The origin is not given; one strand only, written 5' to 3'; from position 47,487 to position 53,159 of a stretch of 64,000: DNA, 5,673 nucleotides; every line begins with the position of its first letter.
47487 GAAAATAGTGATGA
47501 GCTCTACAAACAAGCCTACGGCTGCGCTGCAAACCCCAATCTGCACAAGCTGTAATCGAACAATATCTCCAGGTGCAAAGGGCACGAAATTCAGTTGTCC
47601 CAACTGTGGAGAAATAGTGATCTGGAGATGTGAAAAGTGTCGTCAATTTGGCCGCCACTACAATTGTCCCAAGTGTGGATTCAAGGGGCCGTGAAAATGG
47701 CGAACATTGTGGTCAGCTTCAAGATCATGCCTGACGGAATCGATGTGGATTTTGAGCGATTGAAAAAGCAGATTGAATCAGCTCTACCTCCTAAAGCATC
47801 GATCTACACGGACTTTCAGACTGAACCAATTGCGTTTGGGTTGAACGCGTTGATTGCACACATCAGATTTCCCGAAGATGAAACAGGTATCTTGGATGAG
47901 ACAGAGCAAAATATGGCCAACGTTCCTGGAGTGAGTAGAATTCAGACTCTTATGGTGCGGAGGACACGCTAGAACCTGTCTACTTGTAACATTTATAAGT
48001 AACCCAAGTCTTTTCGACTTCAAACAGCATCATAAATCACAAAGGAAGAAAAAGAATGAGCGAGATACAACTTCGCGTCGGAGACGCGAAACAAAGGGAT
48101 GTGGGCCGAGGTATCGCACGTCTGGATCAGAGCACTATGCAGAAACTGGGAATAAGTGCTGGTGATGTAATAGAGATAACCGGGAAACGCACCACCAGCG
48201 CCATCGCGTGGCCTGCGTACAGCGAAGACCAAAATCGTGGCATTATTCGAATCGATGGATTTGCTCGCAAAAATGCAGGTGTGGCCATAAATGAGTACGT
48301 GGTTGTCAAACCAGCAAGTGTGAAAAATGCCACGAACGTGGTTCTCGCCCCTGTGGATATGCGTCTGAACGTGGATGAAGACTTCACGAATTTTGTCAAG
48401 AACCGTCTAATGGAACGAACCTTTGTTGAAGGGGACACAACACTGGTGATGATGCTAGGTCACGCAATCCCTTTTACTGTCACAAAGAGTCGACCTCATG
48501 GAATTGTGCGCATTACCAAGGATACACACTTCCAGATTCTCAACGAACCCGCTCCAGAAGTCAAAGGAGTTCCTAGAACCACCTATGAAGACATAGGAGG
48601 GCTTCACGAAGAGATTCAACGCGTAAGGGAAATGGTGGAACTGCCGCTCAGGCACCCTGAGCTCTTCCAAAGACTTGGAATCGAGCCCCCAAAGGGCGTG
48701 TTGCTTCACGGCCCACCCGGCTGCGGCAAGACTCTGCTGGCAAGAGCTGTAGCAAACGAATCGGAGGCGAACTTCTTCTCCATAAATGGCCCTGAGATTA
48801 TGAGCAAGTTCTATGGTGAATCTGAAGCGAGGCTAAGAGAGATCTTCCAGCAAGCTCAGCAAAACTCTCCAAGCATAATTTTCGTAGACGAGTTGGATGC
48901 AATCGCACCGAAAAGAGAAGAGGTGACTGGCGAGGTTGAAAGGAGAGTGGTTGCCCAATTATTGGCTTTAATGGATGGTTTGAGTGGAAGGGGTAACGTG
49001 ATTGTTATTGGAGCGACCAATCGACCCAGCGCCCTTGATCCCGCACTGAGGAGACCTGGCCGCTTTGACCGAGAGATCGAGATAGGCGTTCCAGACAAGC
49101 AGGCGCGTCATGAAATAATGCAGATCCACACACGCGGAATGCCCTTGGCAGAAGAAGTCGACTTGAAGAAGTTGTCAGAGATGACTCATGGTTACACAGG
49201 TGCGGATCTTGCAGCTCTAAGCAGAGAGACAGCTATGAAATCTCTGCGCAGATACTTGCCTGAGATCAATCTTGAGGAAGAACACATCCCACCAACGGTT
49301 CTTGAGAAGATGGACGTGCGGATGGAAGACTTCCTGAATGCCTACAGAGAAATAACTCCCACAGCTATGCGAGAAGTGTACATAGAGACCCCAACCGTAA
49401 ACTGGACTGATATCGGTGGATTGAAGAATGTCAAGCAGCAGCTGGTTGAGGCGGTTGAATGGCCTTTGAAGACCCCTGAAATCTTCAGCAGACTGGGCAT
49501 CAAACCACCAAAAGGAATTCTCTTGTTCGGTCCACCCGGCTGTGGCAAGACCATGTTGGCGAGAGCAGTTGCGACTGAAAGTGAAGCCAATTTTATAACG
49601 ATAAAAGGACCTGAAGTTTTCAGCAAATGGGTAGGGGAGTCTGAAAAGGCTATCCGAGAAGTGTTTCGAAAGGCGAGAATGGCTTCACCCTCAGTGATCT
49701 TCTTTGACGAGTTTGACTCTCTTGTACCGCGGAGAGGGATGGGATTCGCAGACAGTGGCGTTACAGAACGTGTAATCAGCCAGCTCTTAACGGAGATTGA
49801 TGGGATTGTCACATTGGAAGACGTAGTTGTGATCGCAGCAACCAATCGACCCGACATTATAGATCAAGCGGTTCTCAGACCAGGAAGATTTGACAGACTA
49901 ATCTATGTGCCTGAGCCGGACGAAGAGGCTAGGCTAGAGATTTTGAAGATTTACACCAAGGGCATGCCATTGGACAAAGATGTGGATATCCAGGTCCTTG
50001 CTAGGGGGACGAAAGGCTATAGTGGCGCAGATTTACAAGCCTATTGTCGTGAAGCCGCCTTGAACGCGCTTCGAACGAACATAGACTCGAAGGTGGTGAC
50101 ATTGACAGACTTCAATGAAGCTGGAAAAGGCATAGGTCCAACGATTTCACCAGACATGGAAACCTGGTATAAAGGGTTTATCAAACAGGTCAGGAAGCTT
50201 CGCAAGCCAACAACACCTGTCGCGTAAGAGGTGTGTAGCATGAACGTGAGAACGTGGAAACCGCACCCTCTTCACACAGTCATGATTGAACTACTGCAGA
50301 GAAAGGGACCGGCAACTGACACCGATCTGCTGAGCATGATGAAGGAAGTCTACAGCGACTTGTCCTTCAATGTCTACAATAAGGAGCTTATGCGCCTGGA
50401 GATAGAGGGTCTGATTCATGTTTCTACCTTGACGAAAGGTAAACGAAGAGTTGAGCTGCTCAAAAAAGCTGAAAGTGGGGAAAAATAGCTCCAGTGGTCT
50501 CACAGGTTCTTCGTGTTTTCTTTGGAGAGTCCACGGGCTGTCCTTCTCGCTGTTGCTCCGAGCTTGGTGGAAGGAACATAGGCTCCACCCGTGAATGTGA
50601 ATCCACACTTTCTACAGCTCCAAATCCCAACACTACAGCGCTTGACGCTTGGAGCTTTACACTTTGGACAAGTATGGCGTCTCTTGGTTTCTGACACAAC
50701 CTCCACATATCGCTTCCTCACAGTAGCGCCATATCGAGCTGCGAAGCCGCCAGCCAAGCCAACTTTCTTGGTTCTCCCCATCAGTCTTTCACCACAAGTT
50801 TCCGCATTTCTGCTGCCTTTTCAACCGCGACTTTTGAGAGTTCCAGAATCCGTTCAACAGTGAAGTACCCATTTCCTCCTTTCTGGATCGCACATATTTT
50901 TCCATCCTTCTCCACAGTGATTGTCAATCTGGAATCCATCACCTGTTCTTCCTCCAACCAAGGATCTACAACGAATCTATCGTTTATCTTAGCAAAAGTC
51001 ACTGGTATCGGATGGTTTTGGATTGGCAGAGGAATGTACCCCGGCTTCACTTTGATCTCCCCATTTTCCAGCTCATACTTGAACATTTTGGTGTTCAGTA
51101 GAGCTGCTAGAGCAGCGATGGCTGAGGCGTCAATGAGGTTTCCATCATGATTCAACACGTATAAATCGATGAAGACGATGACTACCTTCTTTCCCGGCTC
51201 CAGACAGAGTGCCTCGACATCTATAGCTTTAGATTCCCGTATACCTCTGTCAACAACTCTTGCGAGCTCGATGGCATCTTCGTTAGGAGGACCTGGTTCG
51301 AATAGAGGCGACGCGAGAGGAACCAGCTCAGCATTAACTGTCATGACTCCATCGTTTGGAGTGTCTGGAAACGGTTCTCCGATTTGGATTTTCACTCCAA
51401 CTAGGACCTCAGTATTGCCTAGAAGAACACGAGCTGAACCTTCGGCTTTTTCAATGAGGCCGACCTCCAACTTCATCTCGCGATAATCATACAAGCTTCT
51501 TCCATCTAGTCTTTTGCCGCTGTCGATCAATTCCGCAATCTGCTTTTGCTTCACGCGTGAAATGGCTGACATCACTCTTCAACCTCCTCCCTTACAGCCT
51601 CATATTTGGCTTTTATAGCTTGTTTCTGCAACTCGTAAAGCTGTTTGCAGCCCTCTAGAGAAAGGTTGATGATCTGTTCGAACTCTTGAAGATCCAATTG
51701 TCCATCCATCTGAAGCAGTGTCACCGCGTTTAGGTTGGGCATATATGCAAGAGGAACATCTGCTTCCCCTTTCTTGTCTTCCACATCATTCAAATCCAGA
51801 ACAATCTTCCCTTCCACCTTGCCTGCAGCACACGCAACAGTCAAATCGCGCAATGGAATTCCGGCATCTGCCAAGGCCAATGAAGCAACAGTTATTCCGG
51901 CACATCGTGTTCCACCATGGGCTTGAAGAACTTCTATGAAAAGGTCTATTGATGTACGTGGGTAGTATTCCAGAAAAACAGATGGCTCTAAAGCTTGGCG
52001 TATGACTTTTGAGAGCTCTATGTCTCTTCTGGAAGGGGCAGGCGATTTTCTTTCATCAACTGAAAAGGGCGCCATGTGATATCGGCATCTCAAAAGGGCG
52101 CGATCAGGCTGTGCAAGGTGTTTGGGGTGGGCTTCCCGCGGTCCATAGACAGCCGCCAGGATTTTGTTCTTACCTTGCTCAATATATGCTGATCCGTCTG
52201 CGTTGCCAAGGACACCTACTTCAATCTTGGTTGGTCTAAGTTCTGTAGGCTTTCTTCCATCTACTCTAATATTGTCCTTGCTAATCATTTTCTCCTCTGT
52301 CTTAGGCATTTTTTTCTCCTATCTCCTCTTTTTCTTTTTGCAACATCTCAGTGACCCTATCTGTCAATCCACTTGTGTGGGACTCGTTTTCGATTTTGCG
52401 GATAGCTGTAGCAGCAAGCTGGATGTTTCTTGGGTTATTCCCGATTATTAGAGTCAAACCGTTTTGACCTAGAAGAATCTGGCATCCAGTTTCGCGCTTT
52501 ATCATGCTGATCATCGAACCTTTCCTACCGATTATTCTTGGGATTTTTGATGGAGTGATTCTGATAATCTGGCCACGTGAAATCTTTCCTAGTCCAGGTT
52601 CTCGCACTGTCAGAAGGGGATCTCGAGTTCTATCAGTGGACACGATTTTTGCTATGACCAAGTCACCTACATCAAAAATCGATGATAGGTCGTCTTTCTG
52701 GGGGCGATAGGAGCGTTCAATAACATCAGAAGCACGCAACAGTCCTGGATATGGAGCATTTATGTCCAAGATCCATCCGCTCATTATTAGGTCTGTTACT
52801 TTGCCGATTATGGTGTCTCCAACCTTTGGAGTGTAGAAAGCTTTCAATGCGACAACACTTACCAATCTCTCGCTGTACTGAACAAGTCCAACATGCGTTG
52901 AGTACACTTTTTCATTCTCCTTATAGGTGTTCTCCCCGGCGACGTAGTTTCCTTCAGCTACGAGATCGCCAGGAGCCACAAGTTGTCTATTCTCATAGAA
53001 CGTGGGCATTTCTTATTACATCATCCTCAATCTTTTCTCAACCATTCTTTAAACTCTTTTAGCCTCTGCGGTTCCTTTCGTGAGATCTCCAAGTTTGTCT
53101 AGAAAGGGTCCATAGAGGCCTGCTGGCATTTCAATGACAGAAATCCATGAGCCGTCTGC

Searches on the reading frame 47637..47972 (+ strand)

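Call 25: search_protein_families(library=pfam, proteins=[window:47637-47972:+], max_evalue=0.01)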
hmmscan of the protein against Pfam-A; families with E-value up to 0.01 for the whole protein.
window:47637-47972:+ (111 aa): 1 family
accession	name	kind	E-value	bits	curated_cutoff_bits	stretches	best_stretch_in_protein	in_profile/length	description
PF00736.24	EF1_GNE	-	1.3e-14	54.5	20.8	1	26-107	2-85/88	EF-1 guanine nucleotide exchange domain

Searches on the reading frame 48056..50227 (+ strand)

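Call 25: search_protein_families(library=pfam, proteins=[window:48056-50227:+], max_evalue=0.01)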
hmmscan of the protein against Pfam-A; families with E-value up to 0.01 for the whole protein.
window:48056-50227:+ (723 aa): 47 families (the best 25 are shown)
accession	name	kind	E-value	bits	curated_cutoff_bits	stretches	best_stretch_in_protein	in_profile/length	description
PF00004.35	AAA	-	3.3e-96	319.2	21.2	2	215-344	1-130/131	ATPase family associated with various cellular activities (AAA)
PF02359.24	CDC48_N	-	1.5e-31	108.8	35.1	1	5-88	1-84/85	Cell division protein 48 (CDC48), N-terminal domain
PF17862.7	AAA_lid_3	-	1.4e-28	98.4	27.2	2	642-688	1-45/45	AAA+ lid domain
PF05496.18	RuvB_N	-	1e-14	55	27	2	213-291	34-104/159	Holliday junction DNA helicase RuvB P-loop domain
PF13191.12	AAA_16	-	5e-14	53.6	32.6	2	203-318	15-138/167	AAA ATPase domain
PF02933.23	CDC48_2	-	1.2e-13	50.9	22.4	1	106-166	2-62/64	Cell division protein 48 (CDC48), domain 2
PF06068.19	TIP49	-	1.2e-11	44.8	23.8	2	486-540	51-106/347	TIP49 P-loop domain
PF07728.20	AAA_5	-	1.5e-11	44.9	22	2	214-285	1-80/139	AAA domain (dynein-related subfamily)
PF13401.12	AAA_22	-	6.3e-11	43.1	27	2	215-284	8-65/130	AAA domain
PF13671.12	AAA_33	-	2.6e-10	41.2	27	2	215-321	2-78/143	AAA domain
PF13173.12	AAA_14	-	6.9e-10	39.5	27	2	215-285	5-76/129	AAA domain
PF23902.1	AAA_lid_PRS2_C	-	9.9e-10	38.9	34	1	624-689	2-66/73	PRS2 AAA+ lid C-terminal domain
PF07724.20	AAA_2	-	1.4e-09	38.7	27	1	215-308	6-101/166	AAA domain (Cdc48 subfamily)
PF20720.3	nSTAND3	-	1.2e-08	35.3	27.2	1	488-553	20-74/155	Novel STAND NTPase 3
PF24883.2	NPHP3_N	-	1.3e-08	35.7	24.8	0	215-238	25-48/164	Nephrocystin 3, N-terminal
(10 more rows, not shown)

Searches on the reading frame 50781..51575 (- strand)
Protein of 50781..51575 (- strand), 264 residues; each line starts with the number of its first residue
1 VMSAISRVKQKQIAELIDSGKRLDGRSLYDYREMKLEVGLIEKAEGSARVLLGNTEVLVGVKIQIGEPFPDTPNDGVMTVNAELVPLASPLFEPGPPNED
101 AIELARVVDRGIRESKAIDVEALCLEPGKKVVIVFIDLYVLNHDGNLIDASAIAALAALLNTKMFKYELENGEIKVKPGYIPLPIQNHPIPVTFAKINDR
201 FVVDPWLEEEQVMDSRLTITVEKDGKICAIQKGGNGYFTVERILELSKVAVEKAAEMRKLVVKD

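Call 25: search_protein_families(library=pfam, proteins=[window:50781-51575:-], max_evalue=0.01)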
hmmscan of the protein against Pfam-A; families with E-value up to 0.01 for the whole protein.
window:50781-51575:- (264 aa): 2 families
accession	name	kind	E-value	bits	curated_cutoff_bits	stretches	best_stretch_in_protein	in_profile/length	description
PF01138.27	RNase_PH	-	9.4e-32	110.6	25.5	1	31-163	2-128/130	3' exoribonuclease family, domain 1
PF03725.20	RNase_PH_C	-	1.4e-18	67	20.8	1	189-252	3-66/67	3' exoribonuclease family, domain 2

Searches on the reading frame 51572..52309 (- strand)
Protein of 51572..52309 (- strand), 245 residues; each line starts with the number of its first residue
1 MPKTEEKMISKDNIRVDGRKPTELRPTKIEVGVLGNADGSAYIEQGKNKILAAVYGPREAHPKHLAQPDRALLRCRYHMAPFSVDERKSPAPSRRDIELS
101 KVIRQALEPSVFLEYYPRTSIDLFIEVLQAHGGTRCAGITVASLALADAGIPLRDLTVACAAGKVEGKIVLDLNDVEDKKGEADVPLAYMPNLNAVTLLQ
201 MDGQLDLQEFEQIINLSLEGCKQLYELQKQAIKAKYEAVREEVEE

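Call 25: search_protein_families(library=pfam, proteins=[window:51572-52309:-], max_evalue=0.01)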
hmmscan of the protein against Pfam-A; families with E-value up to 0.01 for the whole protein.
window:51572-52309:- (245 aa): 2 families
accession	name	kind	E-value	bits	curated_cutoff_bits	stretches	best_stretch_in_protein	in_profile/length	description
PF01138.27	RNase_PH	-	5.8e-37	127.4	25.5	1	23-152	1-130/130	3' exoribonuclease family, domain 1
PF03725.20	RNase_PH_C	-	3.5e-13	49.7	20.8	1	156-220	2-67/67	3' exoribonuclease family, domain 2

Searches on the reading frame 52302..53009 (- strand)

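Call 25: search_protein_families(library=pfam, proteins=[window:52302-53009:-], max_evalue=0.01)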
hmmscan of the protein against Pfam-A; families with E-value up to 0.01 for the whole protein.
window:52302-53009:- (235 aa): 8 families
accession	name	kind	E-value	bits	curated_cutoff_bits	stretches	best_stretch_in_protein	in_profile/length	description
PF22625.2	ECR1_N_2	-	7.4e-15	54.9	27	1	8-56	1-51/51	Exosome RNA binding protein RRP4 N-terminal domain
PF00013.35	KH_1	-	1.8e-08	34.4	21.5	1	148-204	3-65/66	KH domain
PF21266.3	RRP4_S1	-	9.2e-08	32.6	27.3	1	59-122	2-71/73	RRP4, S1 domain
PF14382.12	ECR1_N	-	6.4e-07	29.5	27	1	10-44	1-36/38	Exosome complex exonuclease RRP4 N-terminal region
PF15985.11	KH_6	-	7.5e-05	23.4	27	1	146-184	1-37/47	KH domain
PF21262.3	RRP40_S1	-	0.00036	20.8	27.1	1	59-134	1-71/83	Exosome complex component RRP40, S1 domain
PF07650.23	KH_2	-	0.0012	19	22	1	145-178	25-58/78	KH domain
PF22675.2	KH-I_KHDC4-BBP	-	0.0096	16.2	30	0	156-180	8-32/76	KHDC4/BBP-like, KH-domain type I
